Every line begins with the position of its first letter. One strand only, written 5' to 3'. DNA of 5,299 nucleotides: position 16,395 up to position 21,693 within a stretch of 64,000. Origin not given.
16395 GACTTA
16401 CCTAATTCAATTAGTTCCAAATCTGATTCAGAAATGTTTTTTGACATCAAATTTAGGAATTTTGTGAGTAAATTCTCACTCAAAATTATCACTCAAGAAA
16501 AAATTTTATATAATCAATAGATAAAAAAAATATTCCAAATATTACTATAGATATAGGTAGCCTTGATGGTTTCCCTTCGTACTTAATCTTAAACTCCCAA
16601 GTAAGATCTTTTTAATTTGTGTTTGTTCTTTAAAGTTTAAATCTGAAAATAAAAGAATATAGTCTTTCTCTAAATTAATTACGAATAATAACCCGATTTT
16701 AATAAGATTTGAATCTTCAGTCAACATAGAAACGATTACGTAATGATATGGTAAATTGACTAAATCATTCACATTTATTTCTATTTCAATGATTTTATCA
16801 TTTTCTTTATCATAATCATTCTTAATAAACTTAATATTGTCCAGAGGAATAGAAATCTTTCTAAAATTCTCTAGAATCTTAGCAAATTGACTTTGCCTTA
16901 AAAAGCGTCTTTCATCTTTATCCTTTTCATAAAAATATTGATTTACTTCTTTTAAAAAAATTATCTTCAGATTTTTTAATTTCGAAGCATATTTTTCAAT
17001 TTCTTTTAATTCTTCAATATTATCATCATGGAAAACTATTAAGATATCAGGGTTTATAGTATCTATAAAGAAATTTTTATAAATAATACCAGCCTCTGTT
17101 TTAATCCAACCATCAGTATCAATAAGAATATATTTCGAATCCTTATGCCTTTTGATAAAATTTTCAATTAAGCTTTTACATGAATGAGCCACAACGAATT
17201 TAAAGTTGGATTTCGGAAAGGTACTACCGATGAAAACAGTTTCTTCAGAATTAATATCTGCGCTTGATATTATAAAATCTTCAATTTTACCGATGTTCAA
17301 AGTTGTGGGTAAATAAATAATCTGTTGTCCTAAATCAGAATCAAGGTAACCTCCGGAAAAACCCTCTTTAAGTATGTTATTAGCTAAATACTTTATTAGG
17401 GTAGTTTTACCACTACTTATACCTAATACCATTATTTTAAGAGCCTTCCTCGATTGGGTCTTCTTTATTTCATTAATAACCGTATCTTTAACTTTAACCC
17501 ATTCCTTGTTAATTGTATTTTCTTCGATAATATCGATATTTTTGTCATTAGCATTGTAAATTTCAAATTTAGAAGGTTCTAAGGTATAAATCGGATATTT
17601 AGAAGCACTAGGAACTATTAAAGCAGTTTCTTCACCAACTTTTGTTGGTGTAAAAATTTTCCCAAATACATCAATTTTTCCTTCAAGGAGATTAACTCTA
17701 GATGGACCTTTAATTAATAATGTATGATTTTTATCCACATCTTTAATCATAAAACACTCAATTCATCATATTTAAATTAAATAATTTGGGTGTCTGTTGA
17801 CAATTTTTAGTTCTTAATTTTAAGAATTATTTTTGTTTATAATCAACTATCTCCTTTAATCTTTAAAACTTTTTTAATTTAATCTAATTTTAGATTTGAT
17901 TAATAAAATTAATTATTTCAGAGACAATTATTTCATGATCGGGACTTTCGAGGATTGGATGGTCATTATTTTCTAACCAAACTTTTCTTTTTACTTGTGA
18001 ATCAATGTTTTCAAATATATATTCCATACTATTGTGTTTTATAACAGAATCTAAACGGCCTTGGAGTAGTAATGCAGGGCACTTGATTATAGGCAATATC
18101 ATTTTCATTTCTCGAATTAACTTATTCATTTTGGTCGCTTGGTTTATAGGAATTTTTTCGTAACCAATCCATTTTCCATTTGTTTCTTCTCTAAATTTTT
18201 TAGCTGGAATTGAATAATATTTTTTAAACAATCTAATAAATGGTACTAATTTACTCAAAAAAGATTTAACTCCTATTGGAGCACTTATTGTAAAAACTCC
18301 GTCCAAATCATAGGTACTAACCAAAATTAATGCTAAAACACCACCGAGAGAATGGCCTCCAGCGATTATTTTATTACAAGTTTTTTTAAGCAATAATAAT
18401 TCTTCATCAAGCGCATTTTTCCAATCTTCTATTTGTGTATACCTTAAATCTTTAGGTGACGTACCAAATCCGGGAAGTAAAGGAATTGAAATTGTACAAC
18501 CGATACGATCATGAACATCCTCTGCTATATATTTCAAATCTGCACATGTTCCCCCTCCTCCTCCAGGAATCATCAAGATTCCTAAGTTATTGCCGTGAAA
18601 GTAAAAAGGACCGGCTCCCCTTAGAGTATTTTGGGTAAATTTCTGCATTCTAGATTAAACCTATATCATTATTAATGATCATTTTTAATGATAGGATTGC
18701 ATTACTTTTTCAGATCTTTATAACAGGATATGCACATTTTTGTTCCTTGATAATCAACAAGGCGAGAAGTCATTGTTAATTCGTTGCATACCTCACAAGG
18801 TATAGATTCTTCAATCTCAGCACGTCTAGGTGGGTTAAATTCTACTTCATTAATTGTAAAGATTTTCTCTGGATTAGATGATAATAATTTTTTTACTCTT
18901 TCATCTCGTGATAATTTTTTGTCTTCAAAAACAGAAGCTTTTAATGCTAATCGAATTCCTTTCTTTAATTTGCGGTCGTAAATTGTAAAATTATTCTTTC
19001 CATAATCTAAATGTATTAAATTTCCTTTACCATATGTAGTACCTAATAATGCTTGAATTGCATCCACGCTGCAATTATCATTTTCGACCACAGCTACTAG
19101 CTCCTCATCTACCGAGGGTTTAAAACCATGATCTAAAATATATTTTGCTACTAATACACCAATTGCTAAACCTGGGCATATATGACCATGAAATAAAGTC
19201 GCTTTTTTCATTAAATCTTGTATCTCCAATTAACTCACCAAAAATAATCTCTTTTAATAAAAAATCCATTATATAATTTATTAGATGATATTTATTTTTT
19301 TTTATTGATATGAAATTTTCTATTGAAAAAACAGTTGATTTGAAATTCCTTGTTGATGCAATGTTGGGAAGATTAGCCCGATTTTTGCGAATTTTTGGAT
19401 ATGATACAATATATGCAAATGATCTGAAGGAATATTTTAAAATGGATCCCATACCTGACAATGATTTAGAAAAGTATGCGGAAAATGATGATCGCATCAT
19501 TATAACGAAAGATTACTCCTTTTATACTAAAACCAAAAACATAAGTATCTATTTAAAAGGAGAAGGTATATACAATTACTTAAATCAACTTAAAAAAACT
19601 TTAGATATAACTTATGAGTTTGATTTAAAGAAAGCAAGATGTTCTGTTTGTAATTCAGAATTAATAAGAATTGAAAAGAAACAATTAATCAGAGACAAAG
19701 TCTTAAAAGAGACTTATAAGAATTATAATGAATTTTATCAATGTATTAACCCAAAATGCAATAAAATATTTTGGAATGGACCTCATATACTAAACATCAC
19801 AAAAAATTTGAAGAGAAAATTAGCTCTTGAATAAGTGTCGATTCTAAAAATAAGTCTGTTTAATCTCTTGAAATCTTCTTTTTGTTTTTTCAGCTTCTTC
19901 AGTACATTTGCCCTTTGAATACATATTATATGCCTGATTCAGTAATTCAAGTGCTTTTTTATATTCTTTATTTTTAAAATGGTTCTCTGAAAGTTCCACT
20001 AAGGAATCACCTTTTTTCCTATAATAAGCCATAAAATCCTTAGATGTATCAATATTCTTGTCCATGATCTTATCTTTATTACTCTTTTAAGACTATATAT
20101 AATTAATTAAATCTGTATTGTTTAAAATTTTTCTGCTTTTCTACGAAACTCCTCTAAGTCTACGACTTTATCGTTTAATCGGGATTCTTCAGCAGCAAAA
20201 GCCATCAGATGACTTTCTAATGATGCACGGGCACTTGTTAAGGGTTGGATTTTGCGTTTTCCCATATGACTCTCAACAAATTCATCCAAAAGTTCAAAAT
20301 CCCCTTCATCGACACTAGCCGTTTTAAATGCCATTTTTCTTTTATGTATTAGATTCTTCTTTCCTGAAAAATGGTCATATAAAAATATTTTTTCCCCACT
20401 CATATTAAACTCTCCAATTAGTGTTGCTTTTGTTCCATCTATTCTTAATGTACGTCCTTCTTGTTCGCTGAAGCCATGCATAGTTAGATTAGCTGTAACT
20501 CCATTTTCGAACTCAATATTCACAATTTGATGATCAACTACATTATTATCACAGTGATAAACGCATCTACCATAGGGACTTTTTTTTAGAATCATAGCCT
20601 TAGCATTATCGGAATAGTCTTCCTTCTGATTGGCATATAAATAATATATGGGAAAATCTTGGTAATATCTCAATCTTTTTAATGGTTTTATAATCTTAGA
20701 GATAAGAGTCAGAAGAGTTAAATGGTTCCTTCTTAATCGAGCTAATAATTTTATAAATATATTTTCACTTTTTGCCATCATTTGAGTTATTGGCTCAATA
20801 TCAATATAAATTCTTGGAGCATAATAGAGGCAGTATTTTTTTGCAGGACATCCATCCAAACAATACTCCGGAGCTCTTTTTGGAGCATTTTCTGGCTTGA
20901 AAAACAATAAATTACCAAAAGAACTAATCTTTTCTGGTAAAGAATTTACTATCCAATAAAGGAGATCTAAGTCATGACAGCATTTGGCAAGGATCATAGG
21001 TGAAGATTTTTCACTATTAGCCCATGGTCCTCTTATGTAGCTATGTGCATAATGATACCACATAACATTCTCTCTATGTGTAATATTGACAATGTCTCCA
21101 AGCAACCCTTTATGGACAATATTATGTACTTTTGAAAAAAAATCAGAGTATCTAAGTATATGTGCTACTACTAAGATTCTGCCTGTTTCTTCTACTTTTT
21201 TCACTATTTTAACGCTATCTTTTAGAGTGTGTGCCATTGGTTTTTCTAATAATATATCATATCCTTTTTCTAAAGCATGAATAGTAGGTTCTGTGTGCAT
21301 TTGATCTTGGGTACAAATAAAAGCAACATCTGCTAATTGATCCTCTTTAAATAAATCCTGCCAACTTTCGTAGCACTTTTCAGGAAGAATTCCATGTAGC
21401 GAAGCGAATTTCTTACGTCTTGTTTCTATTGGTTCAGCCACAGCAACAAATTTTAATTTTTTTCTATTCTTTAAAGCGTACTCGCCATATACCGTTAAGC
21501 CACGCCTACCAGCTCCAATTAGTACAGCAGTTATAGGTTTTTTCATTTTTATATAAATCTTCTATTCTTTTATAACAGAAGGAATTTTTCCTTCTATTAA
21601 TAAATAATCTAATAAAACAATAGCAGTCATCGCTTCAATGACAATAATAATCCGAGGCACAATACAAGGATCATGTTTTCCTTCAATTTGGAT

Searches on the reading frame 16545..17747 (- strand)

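Call 49: search_protein_families(library=pfam, proteins=[window:16545-17747:-], max_evalue=0.00001)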
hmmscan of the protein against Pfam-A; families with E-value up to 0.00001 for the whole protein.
window:16545-17747:- (400 aa): 1 family
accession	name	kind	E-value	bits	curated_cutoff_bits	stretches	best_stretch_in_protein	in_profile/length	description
PF16575.11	CLP1_P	-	1.3e-29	103.8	26.6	1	111-290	4-184/188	mRNA cleavage and polyadenylation factor CLP1 P-loop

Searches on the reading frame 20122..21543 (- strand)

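Call 49: search_protein_families(library=pfam, proteins=[window:20122-21543:-], max_evalue=0.00001)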
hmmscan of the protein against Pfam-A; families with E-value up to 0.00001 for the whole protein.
window:20122-21543:- (473 aa): 3 families
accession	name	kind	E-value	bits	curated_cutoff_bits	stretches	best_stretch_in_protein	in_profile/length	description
PF01408.29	GFO_IDH_MocA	-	7.8e-19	69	24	1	6-128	3-120/120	Oxidoreductase family, NAD-binding Rossmann fold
PF02894.22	GFO_IDH_MocA_C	-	2.3e-13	50.9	22.9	1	336-463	82-218/218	Oxidoreductase family, C-terminal alpha/beta domain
PF22725.1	GFO_IDH_MocA_C3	-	1e-10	42.1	27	0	136-211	1-73/124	GFO/IDH/MocA C-terminal domain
